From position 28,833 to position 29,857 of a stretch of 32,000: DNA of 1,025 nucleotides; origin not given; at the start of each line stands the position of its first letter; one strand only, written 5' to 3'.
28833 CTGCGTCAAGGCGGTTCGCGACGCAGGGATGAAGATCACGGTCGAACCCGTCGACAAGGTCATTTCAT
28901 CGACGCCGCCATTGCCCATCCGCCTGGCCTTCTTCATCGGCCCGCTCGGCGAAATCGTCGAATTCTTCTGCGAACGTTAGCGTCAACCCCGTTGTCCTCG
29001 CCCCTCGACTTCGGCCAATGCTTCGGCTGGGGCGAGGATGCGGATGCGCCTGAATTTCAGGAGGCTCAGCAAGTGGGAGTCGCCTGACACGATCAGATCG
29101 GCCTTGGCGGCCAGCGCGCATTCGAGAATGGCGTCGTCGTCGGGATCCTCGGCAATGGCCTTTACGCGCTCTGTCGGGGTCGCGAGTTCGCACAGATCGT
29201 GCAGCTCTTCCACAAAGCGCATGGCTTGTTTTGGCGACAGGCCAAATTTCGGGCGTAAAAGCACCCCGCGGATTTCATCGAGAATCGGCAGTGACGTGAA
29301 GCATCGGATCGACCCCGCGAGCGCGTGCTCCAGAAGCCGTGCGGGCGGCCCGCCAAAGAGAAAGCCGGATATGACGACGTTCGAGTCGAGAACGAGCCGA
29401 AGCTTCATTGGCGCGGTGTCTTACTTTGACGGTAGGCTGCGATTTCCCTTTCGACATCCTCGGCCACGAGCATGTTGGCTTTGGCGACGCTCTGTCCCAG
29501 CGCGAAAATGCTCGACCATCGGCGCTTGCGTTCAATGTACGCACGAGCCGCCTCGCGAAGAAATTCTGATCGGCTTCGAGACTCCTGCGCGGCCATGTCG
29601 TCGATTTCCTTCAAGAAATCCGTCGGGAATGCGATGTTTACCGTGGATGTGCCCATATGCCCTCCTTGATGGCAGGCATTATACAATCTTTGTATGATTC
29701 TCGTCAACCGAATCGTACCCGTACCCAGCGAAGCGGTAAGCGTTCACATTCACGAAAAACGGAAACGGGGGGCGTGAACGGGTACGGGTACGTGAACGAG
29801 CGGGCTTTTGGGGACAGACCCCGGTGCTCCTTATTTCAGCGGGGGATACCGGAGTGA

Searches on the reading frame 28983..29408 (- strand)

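Call 19: search_protein_families(library=pfam, proteins=[window:28983-29408:-], max_evalue=0.001)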
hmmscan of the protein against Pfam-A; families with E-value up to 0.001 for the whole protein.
window:28983-29408:- (141 aa): 2 families
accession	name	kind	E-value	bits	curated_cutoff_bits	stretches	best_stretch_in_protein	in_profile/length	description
PF13470.12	PIN_3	-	7.4e-21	75.6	27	1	4-111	1-114/115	PIN domain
PF01850.27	PIN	-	9.6e-05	23.4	23.6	1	6-112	2-113/120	PIN domain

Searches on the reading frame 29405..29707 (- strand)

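Call 19: search_protein_families(library=pfam, proteins=[window:29405-29707:-], max_evalue=0.001)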
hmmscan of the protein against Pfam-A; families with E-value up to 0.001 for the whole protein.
window:29405-29707:- (100 aa): 3 families
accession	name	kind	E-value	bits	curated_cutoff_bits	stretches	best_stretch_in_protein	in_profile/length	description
PF01402.27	RHH_1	-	7.9e-08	32.4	20.5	1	28-60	7-39/39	Ribbon-helix-helix protein, copG family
PF15919.11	HicB_lk_antitox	-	3.9e-05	24.2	27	1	21-54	90-123/123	HicB_like antitoxin of bacterial toxin-antitoxin system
PF07878.17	RHH_5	-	0.00015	21.9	26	1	23-60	4-41/43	CopG-like RHH_1 or ribbon-helix-helix domain, RHH_5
